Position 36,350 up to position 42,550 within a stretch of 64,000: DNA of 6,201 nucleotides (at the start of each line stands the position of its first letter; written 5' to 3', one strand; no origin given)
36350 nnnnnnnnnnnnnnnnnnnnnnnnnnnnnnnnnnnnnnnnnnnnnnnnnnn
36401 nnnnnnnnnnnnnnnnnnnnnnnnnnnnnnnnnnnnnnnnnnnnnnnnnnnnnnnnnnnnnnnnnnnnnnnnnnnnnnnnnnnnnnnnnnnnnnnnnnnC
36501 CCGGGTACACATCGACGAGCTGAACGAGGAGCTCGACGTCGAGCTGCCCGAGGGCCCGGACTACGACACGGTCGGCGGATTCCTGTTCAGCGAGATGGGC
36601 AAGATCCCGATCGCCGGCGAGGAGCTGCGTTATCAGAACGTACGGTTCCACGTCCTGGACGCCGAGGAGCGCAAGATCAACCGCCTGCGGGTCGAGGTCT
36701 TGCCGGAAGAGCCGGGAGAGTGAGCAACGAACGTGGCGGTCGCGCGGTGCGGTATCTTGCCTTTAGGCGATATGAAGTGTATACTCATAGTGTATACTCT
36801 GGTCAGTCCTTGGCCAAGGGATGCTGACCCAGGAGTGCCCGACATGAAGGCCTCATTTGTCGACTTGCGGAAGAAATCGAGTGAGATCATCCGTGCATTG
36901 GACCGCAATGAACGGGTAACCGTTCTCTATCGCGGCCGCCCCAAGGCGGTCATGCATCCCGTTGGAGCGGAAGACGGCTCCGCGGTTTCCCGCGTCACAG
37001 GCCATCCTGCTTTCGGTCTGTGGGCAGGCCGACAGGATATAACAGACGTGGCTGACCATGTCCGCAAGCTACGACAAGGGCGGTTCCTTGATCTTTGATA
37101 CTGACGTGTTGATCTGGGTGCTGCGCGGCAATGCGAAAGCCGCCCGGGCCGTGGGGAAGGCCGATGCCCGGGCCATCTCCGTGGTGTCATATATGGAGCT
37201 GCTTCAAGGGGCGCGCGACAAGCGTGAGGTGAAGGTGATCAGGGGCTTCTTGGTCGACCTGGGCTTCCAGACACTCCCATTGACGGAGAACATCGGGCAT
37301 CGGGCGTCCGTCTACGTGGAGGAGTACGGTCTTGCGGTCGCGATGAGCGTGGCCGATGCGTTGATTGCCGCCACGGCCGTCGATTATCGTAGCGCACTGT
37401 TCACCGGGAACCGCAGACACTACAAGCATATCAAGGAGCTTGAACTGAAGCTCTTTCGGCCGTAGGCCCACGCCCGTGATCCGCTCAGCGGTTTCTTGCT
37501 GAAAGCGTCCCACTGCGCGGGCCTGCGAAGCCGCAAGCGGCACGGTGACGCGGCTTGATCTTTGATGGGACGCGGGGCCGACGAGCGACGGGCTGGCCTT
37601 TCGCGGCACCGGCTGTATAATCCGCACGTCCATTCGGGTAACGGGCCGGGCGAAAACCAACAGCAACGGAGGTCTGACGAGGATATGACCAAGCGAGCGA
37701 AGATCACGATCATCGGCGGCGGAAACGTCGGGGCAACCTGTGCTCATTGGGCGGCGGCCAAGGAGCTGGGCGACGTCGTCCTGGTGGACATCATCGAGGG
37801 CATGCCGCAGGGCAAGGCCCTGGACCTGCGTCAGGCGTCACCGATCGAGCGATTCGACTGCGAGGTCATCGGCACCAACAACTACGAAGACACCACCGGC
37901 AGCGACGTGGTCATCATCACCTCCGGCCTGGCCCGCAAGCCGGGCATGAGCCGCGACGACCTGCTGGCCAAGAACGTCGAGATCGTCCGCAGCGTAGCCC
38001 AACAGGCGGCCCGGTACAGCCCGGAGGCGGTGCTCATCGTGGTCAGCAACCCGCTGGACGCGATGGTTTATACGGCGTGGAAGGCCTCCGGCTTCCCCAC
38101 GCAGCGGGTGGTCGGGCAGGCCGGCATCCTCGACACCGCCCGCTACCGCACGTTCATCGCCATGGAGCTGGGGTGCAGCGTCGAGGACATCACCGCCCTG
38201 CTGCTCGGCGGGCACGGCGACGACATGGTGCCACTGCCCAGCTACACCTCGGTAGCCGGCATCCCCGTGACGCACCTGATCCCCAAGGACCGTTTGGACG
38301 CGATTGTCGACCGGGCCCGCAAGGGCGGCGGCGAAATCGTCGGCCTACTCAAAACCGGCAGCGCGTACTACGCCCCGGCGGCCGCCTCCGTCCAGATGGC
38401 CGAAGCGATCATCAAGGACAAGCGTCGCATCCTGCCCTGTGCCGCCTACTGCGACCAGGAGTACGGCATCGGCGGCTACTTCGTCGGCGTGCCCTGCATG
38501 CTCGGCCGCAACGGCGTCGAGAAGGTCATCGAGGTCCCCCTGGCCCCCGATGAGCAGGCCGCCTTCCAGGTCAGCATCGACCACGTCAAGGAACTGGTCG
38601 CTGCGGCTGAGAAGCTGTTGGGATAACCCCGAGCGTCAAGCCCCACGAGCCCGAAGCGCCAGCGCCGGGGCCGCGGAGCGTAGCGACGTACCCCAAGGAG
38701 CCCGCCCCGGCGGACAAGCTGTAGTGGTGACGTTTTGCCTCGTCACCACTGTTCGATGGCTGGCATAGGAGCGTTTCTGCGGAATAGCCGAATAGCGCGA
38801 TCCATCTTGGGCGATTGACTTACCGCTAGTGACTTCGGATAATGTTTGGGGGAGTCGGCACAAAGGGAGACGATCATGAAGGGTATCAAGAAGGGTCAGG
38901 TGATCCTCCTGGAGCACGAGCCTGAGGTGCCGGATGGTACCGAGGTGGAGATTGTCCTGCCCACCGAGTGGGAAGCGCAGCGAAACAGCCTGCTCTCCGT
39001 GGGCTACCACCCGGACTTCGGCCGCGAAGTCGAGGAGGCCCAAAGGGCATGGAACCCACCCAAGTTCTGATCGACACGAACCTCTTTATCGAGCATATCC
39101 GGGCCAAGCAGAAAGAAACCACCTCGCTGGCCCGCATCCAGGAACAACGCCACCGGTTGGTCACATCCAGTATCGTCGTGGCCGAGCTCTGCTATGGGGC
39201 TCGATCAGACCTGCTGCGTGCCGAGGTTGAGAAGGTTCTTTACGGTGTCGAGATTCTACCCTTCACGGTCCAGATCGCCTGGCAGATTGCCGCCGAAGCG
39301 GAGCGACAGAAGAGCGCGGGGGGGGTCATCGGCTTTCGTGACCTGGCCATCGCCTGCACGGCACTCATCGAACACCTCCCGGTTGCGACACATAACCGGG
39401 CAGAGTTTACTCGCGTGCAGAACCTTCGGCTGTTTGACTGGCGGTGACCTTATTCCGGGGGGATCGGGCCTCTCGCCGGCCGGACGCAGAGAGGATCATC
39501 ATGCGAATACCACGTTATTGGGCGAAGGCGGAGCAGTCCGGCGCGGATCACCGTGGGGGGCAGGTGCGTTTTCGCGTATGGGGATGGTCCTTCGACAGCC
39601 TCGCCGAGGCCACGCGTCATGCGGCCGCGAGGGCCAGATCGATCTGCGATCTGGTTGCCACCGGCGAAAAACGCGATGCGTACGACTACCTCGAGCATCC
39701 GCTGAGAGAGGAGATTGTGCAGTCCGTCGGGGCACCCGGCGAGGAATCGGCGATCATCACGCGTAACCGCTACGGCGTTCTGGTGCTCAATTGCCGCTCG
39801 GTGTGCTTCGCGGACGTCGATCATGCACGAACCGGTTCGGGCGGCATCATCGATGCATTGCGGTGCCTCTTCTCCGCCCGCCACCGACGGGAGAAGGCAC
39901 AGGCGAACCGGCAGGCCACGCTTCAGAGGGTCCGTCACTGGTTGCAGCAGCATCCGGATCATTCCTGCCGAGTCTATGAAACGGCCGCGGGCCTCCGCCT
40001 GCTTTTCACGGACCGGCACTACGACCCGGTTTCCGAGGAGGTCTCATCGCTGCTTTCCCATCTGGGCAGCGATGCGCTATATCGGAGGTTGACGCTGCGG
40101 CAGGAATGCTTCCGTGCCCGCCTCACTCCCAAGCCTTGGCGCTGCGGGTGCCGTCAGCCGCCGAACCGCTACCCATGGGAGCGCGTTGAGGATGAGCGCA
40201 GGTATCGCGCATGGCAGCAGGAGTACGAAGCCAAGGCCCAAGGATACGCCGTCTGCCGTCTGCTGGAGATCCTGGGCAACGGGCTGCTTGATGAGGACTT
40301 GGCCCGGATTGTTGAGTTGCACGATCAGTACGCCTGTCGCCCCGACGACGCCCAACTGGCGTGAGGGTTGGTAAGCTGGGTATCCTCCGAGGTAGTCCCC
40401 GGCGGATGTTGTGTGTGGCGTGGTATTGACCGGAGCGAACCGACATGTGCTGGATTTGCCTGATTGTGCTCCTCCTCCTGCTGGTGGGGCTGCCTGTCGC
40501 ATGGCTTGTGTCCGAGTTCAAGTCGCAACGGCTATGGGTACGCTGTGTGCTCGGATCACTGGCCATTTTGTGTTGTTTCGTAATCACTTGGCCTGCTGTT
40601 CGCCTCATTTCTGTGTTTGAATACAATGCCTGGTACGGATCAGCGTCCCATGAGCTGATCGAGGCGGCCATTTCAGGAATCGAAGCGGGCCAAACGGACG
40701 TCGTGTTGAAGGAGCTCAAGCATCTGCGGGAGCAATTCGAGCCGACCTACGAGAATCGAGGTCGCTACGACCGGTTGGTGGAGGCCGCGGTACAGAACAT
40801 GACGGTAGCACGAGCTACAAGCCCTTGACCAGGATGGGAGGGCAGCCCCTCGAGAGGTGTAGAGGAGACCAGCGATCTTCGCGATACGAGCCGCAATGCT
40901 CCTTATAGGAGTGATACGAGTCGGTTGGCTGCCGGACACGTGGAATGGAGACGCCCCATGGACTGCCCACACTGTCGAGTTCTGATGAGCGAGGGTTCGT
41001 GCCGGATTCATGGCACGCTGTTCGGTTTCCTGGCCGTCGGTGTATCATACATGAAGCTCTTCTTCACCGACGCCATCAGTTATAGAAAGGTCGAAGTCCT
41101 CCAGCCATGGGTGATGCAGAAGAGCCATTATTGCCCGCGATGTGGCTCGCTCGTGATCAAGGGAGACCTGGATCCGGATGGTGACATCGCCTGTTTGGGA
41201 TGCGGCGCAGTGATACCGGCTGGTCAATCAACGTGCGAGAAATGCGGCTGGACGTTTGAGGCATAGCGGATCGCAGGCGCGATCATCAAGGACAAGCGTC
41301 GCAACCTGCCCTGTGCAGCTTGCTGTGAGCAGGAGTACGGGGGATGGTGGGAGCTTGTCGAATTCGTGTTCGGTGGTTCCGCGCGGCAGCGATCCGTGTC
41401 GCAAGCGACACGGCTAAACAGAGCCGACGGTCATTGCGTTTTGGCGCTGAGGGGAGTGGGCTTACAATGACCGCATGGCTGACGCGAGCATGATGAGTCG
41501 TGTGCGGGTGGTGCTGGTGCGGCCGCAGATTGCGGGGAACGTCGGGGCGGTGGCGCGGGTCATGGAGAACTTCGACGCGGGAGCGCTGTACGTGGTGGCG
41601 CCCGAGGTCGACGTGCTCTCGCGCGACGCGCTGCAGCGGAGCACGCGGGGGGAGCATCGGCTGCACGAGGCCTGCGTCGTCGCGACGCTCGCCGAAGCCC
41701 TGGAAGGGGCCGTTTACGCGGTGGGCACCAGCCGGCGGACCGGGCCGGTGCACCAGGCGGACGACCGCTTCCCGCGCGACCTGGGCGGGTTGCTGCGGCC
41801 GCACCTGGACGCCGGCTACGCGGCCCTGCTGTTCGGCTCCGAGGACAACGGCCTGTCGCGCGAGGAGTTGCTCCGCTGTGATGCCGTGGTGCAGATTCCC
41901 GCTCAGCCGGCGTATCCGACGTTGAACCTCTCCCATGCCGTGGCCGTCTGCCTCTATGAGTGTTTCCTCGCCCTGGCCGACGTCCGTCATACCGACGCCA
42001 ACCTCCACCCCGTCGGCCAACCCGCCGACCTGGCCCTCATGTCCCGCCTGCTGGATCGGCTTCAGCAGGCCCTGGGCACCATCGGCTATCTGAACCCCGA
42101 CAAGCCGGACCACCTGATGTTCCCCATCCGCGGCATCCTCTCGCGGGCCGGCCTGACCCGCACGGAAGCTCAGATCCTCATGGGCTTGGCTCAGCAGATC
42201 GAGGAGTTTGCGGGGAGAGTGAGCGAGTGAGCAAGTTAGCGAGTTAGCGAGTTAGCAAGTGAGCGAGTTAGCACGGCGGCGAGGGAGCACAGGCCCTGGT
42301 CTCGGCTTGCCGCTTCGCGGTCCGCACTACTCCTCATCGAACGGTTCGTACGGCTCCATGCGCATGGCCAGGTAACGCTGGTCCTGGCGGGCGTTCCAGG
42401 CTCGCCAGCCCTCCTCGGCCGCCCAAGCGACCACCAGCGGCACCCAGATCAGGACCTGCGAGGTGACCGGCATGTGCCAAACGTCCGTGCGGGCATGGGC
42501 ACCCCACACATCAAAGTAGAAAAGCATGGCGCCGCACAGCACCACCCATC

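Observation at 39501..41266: Three-gene cassette of unassignable proteins riding behind a PIN toxin-antitoxin pair: candidate undescribed accessory or defence-type system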

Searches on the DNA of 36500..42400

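Call 93: search_rna_families(source=window, start=36500, end=42400, threshold=evalue, max_evalue=1)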
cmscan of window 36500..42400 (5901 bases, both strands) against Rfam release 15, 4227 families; matches with E-value up to 1: 1.
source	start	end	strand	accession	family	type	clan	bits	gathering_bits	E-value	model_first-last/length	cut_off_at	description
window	38195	38231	+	RF02243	Xoo8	Gene; sRNA;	-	15.4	90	0.41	1-323/323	no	Proteobacterial sRNA Xoo8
